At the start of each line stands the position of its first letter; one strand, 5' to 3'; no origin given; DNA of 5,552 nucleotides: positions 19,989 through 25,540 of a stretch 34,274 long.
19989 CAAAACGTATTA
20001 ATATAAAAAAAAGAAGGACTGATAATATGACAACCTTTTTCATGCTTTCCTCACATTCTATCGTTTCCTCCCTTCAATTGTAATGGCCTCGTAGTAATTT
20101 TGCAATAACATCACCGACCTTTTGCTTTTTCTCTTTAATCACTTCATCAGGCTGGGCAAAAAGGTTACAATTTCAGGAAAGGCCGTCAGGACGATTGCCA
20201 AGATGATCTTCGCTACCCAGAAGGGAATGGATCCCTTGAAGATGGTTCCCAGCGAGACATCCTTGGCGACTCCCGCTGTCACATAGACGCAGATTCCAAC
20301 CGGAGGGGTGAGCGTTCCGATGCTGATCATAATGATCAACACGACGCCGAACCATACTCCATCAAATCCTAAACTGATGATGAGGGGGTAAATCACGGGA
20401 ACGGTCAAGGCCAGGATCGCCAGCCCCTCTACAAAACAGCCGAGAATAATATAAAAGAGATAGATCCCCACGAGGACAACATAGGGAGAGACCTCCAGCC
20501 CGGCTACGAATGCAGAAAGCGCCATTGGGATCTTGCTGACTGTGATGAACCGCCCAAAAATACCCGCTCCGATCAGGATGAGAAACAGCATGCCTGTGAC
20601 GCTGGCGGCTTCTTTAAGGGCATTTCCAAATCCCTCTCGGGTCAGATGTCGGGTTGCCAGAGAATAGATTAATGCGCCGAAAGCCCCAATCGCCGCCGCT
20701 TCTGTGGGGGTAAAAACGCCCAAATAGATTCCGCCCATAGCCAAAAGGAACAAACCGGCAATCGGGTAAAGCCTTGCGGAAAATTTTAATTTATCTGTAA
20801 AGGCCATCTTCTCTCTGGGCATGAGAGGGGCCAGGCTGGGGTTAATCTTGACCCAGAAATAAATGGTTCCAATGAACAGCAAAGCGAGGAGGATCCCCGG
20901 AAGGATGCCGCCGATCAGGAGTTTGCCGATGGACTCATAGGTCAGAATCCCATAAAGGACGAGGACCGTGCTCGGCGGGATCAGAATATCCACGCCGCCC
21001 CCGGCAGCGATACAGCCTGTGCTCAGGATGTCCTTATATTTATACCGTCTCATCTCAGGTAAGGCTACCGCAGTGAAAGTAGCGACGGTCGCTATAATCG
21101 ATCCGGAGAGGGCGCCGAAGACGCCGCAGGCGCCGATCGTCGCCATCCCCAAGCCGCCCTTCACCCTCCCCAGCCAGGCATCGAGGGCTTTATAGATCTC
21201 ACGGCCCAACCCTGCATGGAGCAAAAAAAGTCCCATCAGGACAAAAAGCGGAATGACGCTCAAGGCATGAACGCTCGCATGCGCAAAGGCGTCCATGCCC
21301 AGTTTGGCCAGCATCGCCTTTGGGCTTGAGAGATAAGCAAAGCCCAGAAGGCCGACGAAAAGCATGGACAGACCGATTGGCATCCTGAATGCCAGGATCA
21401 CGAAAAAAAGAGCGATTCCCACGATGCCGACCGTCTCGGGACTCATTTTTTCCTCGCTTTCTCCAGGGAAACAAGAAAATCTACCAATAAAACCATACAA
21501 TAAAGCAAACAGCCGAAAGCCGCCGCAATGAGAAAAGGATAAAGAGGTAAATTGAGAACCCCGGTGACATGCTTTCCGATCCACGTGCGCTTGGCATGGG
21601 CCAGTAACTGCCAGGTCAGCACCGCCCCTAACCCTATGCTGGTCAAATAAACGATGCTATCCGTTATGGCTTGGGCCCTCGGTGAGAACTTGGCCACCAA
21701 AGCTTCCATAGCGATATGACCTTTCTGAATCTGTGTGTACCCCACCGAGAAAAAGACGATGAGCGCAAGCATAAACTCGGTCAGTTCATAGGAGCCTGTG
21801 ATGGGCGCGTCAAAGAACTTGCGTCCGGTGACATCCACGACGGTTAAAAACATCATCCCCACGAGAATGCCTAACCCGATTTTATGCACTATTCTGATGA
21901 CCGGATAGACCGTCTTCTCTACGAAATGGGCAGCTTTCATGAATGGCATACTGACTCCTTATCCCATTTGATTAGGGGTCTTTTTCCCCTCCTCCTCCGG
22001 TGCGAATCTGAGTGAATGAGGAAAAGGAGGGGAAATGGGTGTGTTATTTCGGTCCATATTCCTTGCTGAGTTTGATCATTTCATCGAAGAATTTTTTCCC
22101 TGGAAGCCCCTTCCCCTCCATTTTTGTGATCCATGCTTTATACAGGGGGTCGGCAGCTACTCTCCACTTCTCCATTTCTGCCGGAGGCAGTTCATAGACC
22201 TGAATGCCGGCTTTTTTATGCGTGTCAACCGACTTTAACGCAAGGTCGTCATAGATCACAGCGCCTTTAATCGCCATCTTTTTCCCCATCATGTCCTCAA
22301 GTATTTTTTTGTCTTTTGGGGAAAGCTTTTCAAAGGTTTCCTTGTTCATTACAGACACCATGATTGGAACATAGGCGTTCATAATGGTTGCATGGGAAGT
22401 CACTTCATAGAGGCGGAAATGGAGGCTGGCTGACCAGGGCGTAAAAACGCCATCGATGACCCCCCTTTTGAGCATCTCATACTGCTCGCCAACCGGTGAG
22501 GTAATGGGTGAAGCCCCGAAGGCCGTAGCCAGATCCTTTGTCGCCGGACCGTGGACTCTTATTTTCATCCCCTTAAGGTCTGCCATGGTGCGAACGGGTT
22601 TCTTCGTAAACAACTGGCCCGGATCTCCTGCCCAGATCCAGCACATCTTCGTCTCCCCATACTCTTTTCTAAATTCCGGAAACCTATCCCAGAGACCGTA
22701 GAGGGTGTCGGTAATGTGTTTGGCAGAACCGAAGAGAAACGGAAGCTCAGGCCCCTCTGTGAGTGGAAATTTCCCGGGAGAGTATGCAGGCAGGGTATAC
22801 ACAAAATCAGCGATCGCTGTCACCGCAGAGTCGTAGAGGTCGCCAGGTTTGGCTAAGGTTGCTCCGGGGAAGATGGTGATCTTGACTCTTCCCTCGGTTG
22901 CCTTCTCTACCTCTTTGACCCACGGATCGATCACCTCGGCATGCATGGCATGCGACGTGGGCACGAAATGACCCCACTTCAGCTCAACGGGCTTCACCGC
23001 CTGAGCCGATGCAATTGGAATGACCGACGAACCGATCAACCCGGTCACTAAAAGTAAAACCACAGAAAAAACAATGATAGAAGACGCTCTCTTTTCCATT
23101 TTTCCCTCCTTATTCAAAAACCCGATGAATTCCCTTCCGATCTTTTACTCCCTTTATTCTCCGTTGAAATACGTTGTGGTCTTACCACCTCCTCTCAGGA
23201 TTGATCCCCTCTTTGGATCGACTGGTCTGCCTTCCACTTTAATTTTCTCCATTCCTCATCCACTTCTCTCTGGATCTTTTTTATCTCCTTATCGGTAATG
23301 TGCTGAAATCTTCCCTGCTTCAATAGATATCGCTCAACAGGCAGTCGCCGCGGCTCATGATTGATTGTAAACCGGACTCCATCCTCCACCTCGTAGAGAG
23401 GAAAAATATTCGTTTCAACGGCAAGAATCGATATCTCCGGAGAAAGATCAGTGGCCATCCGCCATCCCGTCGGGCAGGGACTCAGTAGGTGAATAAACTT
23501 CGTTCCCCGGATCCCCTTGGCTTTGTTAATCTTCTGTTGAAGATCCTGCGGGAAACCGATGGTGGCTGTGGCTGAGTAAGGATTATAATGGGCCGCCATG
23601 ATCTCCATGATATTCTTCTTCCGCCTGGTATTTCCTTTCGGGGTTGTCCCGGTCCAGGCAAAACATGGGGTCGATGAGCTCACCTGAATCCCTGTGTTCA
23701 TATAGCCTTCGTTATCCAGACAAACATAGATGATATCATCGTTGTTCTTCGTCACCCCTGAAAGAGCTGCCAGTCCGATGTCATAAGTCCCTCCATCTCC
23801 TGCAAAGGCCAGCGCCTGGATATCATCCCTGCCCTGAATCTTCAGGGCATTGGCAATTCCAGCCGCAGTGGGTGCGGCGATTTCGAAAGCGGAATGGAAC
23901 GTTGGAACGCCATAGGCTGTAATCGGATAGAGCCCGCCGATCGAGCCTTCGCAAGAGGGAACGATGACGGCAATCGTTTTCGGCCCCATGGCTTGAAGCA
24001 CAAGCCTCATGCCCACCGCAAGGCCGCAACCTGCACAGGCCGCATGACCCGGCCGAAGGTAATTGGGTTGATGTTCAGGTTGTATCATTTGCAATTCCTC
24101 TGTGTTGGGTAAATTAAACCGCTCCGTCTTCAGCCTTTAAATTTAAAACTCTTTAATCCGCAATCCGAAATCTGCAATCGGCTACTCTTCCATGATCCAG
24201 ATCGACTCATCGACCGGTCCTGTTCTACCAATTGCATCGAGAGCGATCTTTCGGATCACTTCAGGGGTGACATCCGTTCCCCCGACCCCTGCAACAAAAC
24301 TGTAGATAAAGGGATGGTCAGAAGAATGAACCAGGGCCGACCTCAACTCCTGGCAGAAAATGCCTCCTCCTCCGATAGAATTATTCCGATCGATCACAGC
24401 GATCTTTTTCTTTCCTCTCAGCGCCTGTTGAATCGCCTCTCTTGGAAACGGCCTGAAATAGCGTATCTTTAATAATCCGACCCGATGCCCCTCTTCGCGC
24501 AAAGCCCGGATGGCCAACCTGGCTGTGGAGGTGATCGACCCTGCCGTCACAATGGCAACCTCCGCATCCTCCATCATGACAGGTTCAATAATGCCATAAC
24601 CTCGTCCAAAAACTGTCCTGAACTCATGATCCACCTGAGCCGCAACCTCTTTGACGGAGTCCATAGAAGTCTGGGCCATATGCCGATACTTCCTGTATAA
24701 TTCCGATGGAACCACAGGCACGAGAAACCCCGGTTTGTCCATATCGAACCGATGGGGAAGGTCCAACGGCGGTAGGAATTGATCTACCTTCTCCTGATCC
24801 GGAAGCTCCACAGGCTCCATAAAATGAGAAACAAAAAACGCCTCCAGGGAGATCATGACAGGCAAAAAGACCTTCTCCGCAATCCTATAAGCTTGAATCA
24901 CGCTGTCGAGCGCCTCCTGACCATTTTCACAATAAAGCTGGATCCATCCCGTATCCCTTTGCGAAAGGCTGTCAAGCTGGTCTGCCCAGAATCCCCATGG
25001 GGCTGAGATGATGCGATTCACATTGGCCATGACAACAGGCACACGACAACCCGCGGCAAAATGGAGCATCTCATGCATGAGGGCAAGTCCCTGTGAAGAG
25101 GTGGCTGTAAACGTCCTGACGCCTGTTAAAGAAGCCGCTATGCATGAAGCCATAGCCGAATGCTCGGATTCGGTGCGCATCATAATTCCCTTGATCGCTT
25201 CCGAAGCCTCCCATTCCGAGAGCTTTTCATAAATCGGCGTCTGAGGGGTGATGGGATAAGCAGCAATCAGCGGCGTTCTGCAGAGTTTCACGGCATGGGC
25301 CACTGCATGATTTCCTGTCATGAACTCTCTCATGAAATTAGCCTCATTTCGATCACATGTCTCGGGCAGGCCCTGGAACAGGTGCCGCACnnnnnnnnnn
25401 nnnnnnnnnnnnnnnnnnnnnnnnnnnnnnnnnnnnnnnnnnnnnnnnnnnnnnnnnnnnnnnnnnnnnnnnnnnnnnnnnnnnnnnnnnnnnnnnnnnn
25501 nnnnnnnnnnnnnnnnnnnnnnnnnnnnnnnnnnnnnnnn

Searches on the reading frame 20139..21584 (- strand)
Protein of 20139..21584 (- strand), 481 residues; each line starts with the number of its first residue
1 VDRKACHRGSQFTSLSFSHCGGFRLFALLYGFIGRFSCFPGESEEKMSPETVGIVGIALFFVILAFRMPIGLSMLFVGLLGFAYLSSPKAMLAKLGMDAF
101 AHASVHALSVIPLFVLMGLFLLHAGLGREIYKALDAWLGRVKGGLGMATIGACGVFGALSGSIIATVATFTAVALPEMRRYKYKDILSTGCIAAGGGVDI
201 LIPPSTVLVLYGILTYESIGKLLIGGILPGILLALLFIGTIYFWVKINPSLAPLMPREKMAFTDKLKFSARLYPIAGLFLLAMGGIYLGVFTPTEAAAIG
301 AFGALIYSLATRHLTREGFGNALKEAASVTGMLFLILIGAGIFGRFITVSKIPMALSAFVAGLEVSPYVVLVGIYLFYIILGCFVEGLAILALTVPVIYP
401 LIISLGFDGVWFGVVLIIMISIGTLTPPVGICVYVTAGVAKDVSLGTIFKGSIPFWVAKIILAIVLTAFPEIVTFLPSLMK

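Call 8: search_protein_families(library=pfam, proteins=[window:20139-21584:-])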
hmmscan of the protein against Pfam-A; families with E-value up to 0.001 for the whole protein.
window:20139-21584:- (481 aa): 1 family
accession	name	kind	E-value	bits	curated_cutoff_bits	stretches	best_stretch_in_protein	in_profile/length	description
PF06808.19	DctM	-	5.8e-86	289.3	23.8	1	58-472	2-413/413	Tripartite ATP-independent periplasmic transporter, DctM component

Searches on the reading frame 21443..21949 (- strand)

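Call 8: search_protein_families(library=pfam, proteins=[window:21443-21949:-])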
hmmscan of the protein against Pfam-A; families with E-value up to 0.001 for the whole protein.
window:21443-21949:- (168 aa): 1 family
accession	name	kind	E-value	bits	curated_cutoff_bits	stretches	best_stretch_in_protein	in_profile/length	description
PF04290.18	DctQ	-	5e-25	88.3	28.3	1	32-160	1-128/132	Tripartite ATP-independent periplasmic transporters, DctQ component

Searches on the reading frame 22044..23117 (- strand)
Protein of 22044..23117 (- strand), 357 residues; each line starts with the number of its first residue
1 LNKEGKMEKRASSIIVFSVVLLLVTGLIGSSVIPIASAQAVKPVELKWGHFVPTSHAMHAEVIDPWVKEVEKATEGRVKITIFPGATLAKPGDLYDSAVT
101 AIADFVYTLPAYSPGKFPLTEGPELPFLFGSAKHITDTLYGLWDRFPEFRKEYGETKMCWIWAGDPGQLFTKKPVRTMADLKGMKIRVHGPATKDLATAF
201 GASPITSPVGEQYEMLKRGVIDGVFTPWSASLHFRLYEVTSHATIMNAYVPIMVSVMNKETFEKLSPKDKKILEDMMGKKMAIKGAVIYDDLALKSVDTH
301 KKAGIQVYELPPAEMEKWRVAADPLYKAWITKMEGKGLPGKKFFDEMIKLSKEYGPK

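Call 8: search_protein_families(library=pfam, proteins=[window:22044-23117:-])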
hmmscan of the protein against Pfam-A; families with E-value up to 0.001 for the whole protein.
window:22044-23117:- (357 aa): 1 family
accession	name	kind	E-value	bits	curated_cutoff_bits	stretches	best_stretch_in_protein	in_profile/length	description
PF03480.18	DctP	-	3.3e-47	161.6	23.4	1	49-329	2-283/286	Bacterial extracellular solute-binding protein, family 7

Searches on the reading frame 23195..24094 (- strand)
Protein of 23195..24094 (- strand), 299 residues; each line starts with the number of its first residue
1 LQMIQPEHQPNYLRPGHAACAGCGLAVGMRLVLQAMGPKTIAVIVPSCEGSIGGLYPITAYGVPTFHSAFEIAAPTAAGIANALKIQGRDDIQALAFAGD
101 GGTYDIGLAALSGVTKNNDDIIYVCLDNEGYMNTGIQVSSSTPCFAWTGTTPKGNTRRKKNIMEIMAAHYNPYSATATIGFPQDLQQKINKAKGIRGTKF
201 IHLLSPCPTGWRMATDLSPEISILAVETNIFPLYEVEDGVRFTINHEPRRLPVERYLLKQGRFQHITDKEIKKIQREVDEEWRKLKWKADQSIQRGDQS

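Call 10: search_protein_families(library=pfam, proteins=[window:23195-24094:-])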
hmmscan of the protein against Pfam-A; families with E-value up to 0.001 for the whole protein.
window:23195-24094:- (299 aa): 1 family
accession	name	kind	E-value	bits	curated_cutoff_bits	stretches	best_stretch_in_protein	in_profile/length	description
PF02775.26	TPP_enzyme_C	-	2.4e-17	63.6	21.9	1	63-202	23-150/151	Thiamine pyrophosphate enzyme, C-terminal TPP binding domain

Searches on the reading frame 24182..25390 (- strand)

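Call 10: search_protein_families(library=pfam, proteins=[window:24182-25390:-])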
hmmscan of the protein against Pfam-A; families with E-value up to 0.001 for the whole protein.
window:24182-25390:- (402 aa): 3 families
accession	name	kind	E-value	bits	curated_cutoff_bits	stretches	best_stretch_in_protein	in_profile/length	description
PF01855.24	POR_N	-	7.8e-63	212.7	27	1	33-253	2-229/231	Pyruvate flavodoxin/ferredoxin oxidoreductase, thiamine diP-bdg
PF17147.9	PFOR_II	-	4.4e-29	101.3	27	1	276-378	1-101/102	Pyruvate:ferredoxin oxidoreductase core domain II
PF02780.25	Transketolase_C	-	1.5e-07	31.8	25.9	1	274-343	8-77/124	Transketolase, C-terminal domain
